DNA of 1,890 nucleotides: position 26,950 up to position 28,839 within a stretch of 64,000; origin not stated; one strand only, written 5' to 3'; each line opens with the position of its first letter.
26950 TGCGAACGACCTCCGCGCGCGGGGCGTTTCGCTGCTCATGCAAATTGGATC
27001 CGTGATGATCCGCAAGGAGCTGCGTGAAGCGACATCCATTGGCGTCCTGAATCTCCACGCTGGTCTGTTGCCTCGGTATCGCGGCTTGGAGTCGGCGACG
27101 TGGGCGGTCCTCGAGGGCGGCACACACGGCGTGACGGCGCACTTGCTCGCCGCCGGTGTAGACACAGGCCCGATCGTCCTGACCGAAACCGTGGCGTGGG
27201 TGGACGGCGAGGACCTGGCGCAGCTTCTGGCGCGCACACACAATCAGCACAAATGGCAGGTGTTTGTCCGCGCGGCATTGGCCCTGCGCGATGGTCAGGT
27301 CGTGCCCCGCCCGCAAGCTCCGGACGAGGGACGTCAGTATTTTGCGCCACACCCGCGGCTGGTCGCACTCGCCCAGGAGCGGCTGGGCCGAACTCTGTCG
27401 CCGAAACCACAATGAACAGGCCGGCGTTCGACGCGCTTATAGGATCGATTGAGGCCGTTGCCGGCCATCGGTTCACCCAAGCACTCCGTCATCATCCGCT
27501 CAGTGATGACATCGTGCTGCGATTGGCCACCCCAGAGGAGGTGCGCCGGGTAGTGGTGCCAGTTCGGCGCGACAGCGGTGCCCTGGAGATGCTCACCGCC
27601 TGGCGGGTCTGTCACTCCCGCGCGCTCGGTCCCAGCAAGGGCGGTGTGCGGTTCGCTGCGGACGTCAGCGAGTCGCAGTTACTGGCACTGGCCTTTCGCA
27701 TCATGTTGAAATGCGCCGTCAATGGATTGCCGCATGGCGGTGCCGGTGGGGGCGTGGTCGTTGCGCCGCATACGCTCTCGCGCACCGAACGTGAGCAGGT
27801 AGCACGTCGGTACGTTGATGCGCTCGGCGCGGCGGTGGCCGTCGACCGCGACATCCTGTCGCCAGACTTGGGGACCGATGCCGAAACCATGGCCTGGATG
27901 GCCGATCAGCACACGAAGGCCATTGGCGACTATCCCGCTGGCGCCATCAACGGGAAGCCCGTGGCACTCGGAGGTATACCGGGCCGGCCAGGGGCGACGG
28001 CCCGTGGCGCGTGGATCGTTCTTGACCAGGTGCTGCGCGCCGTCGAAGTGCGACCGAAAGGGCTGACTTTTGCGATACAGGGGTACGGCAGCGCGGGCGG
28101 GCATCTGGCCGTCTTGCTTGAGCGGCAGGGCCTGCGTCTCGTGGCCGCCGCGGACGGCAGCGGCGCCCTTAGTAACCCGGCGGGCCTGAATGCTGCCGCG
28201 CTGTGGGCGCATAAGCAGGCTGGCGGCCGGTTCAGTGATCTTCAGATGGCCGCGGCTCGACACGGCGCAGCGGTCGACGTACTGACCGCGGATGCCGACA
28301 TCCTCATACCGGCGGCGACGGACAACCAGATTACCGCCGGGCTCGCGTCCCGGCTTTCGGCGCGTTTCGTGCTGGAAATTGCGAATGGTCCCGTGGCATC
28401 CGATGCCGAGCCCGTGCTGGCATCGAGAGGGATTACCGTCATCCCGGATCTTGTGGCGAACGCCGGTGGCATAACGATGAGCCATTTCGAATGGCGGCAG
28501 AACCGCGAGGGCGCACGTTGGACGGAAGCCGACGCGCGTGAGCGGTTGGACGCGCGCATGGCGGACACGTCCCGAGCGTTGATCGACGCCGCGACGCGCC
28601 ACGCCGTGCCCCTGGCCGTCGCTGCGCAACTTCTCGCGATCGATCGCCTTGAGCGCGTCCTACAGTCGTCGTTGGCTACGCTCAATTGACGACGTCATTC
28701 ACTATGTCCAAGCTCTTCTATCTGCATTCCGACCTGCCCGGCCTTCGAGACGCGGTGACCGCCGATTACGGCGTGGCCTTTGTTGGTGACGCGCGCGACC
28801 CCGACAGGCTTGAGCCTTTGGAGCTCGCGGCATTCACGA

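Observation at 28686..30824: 712-aa orphan protein between an amino-acid dehydrogenase and an AMP-ligase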

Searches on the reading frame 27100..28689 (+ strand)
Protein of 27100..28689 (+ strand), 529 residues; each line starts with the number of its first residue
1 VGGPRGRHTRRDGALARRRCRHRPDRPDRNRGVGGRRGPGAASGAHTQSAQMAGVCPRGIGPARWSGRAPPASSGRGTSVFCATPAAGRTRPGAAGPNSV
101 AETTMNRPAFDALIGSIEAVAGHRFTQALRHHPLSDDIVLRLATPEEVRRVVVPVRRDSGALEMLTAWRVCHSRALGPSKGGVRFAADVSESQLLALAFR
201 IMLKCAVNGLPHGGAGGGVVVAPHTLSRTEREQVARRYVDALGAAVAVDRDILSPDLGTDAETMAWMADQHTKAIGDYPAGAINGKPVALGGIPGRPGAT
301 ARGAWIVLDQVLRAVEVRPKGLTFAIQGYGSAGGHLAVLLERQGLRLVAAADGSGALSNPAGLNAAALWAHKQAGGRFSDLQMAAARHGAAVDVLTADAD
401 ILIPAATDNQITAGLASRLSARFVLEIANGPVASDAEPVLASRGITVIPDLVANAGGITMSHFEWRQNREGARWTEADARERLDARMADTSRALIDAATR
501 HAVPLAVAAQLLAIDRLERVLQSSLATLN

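Call 4: search_protein_families(library=pfam, proteins=[window:27100-28689:+], max_evalue=0.01)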
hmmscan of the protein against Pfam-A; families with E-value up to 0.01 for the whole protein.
window:27100-28689:+ (529 aa): 2 families
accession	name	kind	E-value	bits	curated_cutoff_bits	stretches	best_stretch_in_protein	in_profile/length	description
PF00208.27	ELFV_dehydrog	-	2.3e-54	185.1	23.4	1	291-519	1-235/241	Glutamate/Leucine/Phenylalanine/Valine dehydrogenase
PF02812.23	ELFV_dehydrog_N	-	3.4e-39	134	25.3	1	145-271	1-127/129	Glu/Leu/Phe/Val dehydrogenase, dimerisation domain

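Call 5: search_protein_families(library=ncbifam, proteins=[window:27100-28689:+], max_evalue=0.1)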
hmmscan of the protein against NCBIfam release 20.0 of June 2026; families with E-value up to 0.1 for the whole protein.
window:27100-28689:+ (529 aa): 9 families
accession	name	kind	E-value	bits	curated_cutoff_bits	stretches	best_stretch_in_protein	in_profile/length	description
NF041398.1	GluDhGdhB_Halo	equivalog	8.1e-97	324.7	620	1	120-519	6-401/410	glutamate dehydrogenase GdhB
NF040817.1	GdhA_Arch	equivalog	1.9e-92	310.6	750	1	123-520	12-410/419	glutamate dehydrogenase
NF006929.0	PRK09414.1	equivalog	6.2e-50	170.4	536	1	135-501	47-417/445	NADP-specific glutamate dehydrogenase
NF010634.0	PRK14031.1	equivalog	2.6e-36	125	822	1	132-496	38-411/444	NADP-specific glutamate dehydrogenase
NF010633.0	PRK14030.1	subfamily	6.3e-36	124.4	743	1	136-494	44-410/445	glutamate dehydrogenase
NF035922.1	Trp_DH_ScyB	equivalog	9.6e-09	34.7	600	2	391-518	218-340/346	tryptophan dehydrogenase ScyB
NF004912.0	PRK06270.1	equivalog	0.00085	18.8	373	1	344-416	36-108/343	homoserine dehydrogenase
NF006366.0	PRK08589.1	equivalog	0.056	12.7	386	1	97-158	179-236/272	SDR family oxidoreductase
NF008759.0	PRK11790.1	equivalog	0.075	11.7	404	0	293-348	128-179/410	phosphoglycerate dehydrogenase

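Call 67: search_solved_structures(query=window:27412-28686:+, max_evalue=1e-20, show_alignments=2)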
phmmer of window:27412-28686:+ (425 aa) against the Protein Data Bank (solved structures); distinct sequences matched with E-value up to 1e-20: 56.
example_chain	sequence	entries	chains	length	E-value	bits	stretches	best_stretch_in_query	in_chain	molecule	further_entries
8ysw_A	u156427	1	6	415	3.5e-82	279.9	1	38-413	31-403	Glutamate dehydrogenase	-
8i83_A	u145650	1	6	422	3.7e-82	279.9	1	38-413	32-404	Glutamate dehydrogenase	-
3k92_A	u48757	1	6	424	5.8e-82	279.2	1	23-411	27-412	NAD-specific glutamate dehydrogenase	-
1b26_A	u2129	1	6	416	8.1e-80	272.2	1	16-414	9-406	GLUTAMATE DEHYDROGENASE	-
1b3b_A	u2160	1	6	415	1.1e-79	271.7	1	16-414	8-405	PROTEIN (GLUTAMATE DEHYDROGENASE)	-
2tmg_A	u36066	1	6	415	1.6e-79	271.2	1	16-414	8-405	PROTEIN (GLUTAMATE DEHYDROGENASE)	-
1gtm_A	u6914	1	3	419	2.6e-78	267.2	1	22-415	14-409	GLUTAMATE DEHYDROGENASE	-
7mfm_A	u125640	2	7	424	3.2e-78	266.9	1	32-413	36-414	Glutamate dehydrogenase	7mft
4xgi_A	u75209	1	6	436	1.8e-77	264.4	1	38-413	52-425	Glutamate dehydrogenase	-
1bvu_A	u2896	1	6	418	4.4e-77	263.2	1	19-416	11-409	PROTEIN (GLUTAMATE DEHYDROGENASE)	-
3k8z_A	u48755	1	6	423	4.6e-77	263.1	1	32-413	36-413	NAD-specific glutamate dehydrogenase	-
8zmu_A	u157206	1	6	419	3.4e-75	256.9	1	20-416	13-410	Glutamate dehydrogenase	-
8znb_A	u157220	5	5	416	3.5e-75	256.9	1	20-416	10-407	Glutamate dehydrogenase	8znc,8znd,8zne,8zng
1euz_A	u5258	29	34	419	3.5e-75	256.9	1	20-416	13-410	GLUTAMATE DEHYDROGENASE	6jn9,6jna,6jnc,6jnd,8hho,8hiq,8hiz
3aoe_A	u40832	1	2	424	9.1e-75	255.5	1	37-413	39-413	Glutamate dehydrogenase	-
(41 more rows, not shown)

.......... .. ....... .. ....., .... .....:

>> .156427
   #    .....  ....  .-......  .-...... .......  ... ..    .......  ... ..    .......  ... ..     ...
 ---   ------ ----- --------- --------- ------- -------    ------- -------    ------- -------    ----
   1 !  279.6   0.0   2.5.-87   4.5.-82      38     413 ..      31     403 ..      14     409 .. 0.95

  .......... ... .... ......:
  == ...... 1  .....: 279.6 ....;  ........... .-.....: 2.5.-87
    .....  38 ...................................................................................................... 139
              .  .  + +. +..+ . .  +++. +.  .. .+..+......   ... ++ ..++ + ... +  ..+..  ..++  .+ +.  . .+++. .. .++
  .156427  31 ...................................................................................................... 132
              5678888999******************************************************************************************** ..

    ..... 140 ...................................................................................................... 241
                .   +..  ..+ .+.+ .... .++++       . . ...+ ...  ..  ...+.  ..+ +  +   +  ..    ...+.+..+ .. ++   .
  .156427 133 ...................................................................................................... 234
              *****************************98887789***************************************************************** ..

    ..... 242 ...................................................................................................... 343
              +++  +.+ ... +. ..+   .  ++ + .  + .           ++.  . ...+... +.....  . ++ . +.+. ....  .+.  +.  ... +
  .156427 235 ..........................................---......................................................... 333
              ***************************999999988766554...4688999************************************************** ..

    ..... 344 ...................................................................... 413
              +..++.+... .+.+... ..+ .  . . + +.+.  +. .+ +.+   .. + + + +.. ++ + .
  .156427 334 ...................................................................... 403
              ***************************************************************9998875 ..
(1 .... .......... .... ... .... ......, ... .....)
